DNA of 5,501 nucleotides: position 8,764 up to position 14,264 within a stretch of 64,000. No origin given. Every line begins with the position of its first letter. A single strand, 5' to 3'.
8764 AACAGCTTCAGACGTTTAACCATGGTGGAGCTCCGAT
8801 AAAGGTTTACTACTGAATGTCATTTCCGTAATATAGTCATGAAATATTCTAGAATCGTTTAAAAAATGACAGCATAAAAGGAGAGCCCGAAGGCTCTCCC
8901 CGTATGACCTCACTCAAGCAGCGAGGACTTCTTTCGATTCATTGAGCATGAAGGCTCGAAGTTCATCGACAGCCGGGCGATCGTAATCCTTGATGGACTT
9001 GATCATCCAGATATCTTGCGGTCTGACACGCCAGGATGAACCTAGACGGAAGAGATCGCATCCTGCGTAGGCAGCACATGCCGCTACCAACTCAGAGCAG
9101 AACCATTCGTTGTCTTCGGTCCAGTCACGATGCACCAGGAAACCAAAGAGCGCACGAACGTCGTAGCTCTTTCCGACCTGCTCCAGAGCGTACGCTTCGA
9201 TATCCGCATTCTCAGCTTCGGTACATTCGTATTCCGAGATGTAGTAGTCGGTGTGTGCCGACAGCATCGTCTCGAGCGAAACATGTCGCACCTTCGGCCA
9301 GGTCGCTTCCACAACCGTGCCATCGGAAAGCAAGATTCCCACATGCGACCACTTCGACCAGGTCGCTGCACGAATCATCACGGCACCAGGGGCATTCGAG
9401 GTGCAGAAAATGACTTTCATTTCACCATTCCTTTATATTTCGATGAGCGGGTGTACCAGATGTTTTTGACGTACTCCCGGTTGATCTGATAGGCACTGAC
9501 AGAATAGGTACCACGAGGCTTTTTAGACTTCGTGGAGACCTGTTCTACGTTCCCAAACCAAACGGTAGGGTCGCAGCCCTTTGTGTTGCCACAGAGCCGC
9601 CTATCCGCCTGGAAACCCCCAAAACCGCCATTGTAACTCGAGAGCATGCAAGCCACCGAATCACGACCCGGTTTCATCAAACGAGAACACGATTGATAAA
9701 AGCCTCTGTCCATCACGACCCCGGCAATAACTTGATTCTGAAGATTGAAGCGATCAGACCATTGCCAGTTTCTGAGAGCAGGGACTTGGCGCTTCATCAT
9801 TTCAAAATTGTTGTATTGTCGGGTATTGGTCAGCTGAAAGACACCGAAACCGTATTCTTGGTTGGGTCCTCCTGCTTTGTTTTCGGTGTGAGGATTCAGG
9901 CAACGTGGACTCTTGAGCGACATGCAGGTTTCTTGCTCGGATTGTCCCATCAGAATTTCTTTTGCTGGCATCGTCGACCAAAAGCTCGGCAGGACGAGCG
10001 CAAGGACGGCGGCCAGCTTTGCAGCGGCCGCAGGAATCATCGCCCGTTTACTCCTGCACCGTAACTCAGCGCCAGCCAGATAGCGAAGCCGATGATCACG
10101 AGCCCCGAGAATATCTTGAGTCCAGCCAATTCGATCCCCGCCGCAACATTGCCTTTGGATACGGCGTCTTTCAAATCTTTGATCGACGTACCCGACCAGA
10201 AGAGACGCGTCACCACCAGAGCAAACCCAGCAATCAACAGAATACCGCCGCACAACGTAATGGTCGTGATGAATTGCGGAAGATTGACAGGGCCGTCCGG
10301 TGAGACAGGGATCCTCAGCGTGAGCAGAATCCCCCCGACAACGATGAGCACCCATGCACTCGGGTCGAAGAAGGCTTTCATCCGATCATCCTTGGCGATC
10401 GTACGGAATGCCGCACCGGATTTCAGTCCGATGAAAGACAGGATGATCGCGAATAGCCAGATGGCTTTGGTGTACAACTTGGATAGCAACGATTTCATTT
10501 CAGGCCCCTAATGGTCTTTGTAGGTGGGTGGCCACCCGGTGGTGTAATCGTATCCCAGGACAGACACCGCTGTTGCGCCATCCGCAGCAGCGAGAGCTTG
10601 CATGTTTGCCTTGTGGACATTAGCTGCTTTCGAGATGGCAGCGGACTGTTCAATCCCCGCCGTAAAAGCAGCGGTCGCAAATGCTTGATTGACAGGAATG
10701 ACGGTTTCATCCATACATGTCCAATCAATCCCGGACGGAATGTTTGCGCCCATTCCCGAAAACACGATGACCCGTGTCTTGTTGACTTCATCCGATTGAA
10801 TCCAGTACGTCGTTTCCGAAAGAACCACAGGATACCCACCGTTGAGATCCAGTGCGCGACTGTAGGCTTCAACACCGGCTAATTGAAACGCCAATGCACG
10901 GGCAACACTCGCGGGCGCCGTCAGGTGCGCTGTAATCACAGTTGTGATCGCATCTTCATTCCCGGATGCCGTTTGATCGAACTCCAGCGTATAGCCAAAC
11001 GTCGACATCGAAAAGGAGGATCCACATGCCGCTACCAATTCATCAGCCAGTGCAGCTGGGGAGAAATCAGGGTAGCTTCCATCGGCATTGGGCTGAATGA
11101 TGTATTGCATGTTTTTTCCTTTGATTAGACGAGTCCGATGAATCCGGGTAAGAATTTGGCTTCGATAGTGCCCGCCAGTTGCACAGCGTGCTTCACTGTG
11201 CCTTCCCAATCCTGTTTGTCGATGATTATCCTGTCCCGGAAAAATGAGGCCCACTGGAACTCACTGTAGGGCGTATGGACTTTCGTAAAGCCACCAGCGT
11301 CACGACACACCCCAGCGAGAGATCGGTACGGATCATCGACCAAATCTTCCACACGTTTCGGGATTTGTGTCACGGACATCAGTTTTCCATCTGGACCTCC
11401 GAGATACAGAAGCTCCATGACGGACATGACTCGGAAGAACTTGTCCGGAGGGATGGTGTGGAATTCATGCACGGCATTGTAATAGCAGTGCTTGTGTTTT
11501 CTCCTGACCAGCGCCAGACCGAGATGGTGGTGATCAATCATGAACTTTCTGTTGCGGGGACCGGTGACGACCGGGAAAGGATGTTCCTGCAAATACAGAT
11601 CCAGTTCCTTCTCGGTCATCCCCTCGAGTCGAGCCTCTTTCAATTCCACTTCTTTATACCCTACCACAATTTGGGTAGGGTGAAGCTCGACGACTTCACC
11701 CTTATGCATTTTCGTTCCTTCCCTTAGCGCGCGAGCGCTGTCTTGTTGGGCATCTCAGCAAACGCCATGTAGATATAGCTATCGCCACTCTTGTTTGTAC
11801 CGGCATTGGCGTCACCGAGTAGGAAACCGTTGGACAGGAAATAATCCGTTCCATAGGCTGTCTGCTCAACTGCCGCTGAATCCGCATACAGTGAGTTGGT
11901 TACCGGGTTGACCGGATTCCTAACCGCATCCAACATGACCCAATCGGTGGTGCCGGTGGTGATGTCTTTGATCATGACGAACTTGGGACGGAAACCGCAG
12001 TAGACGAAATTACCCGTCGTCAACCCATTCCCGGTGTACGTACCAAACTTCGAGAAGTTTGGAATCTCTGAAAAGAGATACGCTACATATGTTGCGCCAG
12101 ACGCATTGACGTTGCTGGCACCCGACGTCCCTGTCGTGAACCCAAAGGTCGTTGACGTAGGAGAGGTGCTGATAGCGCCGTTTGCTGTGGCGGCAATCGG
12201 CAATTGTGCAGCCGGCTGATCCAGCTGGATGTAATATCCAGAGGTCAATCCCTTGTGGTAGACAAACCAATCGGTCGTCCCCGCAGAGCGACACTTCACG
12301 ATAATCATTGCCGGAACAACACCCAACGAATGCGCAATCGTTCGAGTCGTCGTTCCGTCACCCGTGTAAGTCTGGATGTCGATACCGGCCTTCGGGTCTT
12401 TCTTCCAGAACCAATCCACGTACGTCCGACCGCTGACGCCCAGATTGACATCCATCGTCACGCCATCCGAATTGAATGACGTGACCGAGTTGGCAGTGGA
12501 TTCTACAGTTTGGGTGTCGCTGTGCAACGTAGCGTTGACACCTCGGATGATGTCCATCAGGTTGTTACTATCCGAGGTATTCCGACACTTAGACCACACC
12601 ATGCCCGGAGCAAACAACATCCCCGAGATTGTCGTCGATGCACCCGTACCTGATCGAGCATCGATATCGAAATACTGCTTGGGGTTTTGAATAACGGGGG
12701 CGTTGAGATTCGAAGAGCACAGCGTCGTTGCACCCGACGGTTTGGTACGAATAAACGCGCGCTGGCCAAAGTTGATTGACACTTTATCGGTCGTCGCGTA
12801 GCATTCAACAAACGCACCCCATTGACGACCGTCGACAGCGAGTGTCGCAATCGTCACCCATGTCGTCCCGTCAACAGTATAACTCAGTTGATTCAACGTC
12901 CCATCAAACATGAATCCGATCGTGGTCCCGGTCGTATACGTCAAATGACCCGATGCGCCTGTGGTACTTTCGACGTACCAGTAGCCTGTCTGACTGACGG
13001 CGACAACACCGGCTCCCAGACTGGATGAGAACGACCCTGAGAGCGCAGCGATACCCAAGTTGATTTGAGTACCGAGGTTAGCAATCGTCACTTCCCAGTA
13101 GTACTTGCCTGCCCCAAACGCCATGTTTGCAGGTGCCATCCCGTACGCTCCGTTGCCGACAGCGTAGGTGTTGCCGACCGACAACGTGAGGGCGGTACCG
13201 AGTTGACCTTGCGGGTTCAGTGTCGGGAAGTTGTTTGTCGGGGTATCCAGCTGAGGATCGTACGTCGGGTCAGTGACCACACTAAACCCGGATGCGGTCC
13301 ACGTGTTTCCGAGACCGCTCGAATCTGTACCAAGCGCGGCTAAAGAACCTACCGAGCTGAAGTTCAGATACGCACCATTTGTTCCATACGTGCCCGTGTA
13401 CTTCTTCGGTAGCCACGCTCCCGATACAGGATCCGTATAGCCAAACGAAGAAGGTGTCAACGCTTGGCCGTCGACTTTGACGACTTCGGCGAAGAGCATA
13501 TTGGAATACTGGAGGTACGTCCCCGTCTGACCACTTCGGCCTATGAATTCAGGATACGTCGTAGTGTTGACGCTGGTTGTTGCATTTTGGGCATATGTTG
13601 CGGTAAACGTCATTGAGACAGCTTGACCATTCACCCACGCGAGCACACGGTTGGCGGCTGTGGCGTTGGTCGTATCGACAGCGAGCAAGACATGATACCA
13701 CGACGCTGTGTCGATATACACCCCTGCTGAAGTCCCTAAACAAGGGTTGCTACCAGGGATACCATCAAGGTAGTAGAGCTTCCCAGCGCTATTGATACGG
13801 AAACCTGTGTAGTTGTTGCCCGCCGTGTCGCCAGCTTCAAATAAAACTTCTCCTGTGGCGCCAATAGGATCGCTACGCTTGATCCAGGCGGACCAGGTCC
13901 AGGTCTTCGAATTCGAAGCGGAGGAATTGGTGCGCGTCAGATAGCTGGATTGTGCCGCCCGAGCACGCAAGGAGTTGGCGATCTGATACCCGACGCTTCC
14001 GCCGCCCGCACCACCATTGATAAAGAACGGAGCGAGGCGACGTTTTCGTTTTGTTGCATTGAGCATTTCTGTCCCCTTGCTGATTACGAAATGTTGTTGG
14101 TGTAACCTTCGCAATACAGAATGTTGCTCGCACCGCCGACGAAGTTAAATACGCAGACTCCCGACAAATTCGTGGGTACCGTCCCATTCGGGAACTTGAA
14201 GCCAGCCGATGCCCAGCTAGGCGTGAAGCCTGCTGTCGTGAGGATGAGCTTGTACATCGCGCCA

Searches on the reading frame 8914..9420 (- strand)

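Call 15: search_protein_families(library=phrogs, proteins=[window:8914-9420:-], max_evalue=0.00001)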
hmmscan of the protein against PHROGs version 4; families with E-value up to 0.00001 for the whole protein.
window:8914-9420:- (168 aa): 1 family
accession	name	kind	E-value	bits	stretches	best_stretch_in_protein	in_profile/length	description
phrog_1128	-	moron, auxiliary metabolic gene and host takeover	1.4e-32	114.3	1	2-152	26-179/381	enoyl-CoA hydratase/carnithine racemase-like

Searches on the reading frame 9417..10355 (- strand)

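Call 15: search_protein_families(library=phrogs, proteins=[window:9417-10355:-], max_evalue=0.00001)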
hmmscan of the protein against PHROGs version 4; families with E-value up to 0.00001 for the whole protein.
window:9417-10355:- (312 aa): 1 family
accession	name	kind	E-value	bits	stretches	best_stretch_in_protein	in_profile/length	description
phrog_669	-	lysis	3.1e-13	49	1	126-309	930-1059/1946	endolysin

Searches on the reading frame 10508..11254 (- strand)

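Call 15: search_protein_families(library=phrogs, proteins=[window:10508-11254:-], max_evalue=0.00001)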
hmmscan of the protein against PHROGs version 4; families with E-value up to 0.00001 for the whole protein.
window:10508-11254:- (248 aa): 2 families
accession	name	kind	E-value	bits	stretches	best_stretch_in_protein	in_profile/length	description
phrog_2837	-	tail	7.6e-11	43.1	1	149-246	113-202/202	tail protein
phrog_1807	-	tail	5.4e-07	30.5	1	148-243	151-241/241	tail fiber protein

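Call 62: search_protein_families(library=pfam, proteins=[window:10508-11254:-], max_evalue=0.01)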
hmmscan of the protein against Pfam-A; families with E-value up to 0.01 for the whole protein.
window:10508-11254:- (248 aa): 1 family
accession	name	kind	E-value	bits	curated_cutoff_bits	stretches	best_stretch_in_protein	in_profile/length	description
PF14301.12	DUF4376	-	0.00016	22.6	25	1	155-224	31-98/106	Domain of unknown function (DUF4376)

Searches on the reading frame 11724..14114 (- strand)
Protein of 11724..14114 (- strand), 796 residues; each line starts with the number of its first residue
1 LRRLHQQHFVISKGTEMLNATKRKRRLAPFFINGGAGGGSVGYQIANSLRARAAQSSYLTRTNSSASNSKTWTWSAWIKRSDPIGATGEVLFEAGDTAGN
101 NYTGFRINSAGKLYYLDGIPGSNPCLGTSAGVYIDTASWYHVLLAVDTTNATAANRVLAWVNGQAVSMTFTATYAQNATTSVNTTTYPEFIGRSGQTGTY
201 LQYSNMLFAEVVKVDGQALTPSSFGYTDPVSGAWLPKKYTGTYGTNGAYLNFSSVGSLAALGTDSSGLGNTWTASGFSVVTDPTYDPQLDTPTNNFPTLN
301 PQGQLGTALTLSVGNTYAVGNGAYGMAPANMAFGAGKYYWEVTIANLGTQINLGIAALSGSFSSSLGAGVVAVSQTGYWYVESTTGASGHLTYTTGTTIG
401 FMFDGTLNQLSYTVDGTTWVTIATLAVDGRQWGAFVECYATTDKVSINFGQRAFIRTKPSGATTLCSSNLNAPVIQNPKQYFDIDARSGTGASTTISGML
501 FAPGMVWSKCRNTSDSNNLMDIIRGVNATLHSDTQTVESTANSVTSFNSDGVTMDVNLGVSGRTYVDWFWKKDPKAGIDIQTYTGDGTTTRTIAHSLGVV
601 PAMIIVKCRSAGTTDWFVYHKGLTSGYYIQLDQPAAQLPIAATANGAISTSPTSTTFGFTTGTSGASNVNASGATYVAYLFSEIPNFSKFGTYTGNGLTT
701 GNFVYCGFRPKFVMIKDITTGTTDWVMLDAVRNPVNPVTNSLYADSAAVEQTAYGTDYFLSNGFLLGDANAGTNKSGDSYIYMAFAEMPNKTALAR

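Call 15: search_protein_families(library=phrogs, proteins=[window:11724-14114:-], max_evalue=0.00001)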
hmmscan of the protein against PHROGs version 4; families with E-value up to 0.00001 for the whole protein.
window:11724-14114:- (796 aa): 4 families
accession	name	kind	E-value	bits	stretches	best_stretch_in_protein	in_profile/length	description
phrog_19943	-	head and packaging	7.3e-138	462.1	2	231-796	631-1227/1227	virion structural protein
phrog_24898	-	tail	2e-54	186.1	1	474-791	30-363/371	tail fiber protein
phrog_27411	-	unknown function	1.6e-46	160.3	1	54-457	2-407/439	-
phrog_10080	-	unknown function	1.8e-10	41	1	300-462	18-192/667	-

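Call 62: search_protein_families(library=pfam, proteins=[window:11724-14114:-], max_evalue=0.01)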
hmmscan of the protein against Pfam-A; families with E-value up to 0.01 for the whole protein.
window:11724-14114:- (796 aa): 2 families
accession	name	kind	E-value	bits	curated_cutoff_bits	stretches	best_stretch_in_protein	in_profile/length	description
PF24299.1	DUF7483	-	2.9e-79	267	27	1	478-789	2-330/330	Domain of unknown function (DUF7483)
PF00622.36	SPRY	-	2.4e-05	24.8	26.3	1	337-451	1-120/121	SPRY domain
